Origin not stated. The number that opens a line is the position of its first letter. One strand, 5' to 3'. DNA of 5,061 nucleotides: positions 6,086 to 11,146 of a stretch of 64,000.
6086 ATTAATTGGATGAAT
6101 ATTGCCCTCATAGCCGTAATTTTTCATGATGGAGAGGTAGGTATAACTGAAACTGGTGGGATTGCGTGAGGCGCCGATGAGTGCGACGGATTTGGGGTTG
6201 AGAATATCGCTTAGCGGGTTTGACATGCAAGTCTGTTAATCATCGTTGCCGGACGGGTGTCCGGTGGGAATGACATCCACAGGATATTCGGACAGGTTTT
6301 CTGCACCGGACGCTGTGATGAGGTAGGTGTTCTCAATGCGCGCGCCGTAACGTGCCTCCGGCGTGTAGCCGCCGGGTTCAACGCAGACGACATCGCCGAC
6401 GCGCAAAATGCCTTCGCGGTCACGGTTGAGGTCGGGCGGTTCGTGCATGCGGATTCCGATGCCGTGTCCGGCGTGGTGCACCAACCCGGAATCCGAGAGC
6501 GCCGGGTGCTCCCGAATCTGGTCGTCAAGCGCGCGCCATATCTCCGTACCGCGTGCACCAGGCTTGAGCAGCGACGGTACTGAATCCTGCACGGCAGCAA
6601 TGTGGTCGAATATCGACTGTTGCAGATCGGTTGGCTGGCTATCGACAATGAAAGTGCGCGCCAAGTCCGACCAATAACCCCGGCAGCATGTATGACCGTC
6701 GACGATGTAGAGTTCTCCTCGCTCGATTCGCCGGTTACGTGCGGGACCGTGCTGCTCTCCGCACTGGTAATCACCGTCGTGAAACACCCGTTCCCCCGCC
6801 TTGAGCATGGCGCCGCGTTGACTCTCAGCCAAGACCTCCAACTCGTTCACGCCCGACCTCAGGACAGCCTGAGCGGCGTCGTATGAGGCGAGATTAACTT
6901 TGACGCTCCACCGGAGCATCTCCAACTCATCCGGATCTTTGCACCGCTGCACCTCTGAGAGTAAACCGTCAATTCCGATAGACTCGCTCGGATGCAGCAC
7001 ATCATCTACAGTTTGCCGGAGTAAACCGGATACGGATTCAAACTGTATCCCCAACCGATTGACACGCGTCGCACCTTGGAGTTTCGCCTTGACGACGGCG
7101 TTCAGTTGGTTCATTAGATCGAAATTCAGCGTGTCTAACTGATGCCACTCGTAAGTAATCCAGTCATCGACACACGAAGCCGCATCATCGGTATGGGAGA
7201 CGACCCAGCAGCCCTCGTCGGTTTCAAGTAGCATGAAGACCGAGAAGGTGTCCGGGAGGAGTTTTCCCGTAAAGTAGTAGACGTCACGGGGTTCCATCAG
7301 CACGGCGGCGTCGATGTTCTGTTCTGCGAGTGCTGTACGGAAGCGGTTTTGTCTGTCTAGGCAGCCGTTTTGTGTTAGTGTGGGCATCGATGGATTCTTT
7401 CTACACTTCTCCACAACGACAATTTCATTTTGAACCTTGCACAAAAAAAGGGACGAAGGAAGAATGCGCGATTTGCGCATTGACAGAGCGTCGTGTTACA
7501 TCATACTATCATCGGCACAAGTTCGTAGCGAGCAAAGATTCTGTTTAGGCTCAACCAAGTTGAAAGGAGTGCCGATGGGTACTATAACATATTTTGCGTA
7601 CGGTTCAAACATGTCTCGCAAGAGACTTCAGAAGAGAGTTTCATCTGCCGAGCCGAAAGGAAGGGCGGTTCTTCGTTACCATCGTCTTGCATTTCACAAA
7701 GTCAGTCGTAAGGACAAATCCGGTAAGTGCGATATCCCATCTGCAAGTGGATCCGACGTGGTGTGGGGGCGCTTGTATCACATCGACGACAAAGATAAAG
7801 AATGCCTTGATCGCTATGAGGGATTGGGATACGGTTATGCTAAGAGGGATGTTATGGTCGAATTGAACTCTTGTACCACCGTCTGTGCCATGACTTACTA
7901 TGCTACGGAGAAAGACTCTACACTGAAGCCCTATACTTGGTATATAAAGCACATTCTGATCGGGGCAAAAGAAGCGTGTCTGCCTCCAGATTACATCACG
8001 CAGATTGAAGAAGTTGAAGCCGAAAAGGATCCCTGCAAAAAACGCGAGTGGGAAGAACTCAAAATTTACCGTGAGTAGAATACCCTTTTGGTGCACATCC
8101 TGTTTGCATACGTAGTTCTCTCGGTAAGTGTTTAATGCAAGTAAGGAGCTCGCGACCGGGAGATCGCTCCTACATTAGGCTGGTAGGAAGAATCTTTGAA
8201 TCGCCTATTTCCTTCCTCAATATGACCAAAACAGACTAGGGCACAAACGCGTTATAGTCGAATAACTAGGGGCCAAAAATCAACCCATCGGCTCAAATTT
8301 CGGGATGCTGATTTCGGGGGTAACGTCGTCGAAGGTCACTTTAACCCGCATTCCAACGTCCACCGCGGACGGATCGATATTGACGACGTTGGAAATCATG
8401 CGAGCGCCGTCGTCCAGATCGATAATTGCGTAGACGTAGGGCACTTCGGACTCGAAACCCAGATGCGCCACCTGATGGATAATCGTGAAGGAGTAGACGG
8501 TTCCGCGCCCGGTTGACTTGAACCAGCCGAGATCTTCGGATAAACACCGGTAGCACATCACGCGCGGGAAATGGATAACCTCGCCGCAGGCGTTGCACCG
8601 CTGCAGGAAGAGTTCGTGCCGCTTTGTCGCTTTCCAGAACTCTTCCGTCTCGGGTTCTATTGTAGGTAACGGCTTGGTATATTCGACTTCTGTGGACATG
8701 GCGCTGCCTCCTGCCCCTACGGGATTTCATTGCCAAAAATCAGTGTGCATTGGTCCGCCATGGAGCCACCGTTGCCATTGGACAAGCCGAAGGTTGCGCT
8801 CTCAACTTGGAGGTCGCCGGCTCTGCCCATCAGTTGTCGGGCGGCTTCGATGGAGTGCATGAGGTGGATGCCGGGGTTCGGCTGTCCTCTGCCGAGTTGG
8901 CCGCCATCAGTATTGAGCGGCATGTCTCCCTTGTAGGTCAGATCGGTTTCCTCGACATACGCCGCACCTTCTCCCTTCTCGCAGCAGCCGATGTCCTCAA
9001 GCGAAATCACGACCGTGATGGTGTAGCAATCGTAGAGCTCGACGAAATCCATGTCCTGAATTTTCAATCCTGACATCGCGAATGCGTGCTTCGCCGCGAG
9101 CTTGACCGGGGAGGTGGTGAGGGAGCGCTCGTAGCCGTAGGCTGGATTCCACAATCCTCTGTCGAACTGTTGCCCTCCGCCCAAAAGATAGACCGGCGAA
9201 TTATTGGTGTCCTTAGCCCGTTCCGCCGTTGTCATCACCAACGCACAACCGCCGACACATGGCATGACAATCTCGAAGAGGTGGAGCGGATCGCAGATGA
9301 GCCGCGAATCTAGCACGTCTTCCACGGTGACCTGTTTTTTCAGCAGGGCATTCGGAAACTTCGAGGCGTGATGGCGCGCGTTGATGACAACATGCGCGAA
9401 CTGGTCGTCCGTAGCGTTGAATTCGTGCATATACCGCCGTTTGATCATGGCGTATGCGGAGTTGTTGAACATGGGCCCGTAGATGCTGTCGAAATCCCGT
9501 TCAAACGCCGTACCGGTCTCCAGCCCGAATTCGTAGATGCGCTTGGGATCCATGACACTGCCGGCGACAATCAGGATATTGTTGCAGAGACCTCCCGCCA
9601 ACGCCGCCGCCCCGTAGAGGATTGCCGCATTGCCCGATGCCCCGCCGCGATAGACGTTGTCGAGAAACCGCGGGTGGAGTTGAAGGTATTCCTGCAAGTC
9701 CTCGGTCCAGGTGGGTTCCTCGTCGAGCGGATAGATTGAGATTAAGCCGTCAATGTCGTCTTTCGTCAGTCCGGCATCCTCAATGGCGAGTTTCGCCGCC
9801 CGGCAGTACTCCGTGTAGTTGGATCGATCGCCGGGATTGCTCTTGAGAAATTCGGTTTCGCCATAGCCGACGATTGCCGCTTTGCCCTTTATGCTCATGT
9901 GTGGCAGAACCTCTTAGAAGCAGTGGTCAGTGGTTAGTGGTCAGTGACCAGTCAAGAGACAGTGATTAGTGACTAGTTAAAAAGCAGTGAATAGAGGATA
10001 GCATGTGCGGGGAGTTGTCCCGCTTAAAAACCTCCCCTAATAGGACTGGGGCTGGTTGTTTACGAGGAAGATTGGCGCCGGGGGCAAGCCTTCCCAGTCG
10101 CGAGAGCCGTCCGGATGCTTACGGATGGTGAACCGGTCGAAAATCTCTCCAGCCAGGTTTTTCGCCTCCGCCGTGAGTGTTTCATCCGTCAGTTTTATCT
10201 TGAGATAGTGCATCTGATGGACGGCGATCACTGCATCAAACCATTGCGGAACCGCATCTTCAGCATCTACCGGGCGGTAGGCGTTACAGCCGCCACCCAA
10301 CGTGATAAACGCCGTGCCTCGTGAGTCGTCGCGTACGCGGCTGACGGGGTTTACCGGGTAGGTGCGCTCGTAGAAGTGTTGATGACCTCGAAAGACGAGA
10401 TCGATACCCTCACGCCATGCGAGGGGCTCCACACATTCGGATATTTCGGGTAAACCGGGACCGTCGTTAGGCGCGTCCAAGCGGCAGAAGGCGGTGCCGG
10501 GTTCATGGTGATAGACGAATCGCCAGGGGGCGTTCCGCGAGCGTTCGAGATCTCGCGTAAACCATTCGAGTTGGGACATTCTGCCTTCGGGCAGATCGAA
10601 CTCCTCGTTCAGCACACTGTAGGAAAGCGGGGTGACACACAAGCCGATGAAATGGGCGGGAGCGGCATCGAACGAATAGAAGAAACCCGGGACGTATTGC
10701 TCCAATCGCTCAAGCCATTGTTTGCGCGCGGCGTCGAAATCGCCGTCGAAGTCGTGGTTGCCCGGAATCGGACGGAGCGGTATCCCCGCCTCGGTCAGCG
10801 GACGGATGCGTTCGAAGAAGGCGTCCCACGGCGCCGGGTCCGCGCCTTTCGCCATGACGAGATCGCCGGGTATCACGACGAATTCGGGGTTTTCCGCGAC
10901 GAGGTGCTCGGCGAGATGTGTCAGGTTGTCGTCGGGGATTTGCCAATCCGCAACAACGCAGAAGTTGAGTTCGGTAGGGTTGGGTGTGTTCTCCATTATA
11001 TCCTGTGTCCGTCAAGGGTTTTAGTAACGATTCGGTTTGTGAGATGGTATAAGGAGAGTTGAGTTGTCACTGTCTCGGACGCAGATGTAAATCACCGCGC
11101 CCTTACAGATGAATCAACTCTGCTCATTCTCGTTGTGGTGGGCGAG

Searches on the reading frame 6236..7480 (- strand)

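Call 14: search_protein_families(library=pfam, proteins=[window:6236-7480:-], max_evalue=0.00001)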
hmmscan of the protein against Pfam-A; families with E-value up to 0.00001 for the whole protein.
window:6236-7480:- (414 aa): 2 families
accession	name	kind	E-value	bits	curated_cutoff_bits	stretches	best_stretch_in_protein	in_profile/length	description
PF00557.29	Peptidase_M24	-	6.9e-34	117.9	23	1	189-390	3-208/208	Metallopeptidase family M24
PF01321.24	Creatinase_N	-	7.3e-10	39.9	22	1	43-175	1-123/128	Creatinase/Prolidase N-terminal domain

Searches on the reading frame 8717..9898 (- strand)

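Call 14: search_protein_families(library=pfam, proteins=[window:8717-9898:-], max_evalue=0.00001)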
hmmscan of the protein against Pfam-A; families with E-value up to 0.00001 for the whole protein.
window:8717-9898:- (393 aa): 1 family
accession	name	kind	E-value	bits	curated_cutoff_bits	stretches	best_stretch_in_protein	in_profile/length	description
PF22691.2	Thiolase_C_1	-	2.6e-45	154.1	28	1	253-390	8-144/144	Thiolase C-terminal domain-like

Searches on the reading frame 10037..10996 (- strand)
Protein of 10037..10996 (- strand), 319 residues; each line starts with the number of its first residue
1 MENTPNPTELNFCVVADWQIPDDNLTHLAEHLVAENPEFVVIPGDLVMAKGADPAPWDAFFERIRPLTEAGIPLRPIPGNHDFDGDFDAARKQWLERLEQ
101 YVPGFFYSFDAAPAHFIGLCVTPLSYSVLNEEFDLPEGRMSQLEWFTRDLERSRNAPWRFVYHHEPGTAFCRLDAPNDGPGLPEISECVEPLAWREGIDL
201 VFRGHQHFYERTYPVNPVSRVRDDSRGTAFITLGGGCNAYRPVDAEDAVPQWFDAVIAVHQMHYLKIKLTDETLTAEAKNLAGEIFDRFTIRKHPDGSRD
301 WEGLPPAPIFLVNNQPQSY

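Call 14: search_protein_families(library=pfam, proteins=[window:10037-10996:-], max_evalue=0.00001)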
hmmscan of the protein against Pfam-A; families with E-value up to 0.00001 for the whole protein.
window:10037-10996:- (319 aa): 1 family
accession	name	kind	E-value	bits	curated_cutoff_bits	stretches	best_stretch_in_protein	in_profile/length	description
PF00149.33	Metallophos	-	5.9e-17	63.2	21.5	1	11-208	2-190/191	Calcineurin-like phosphoesterase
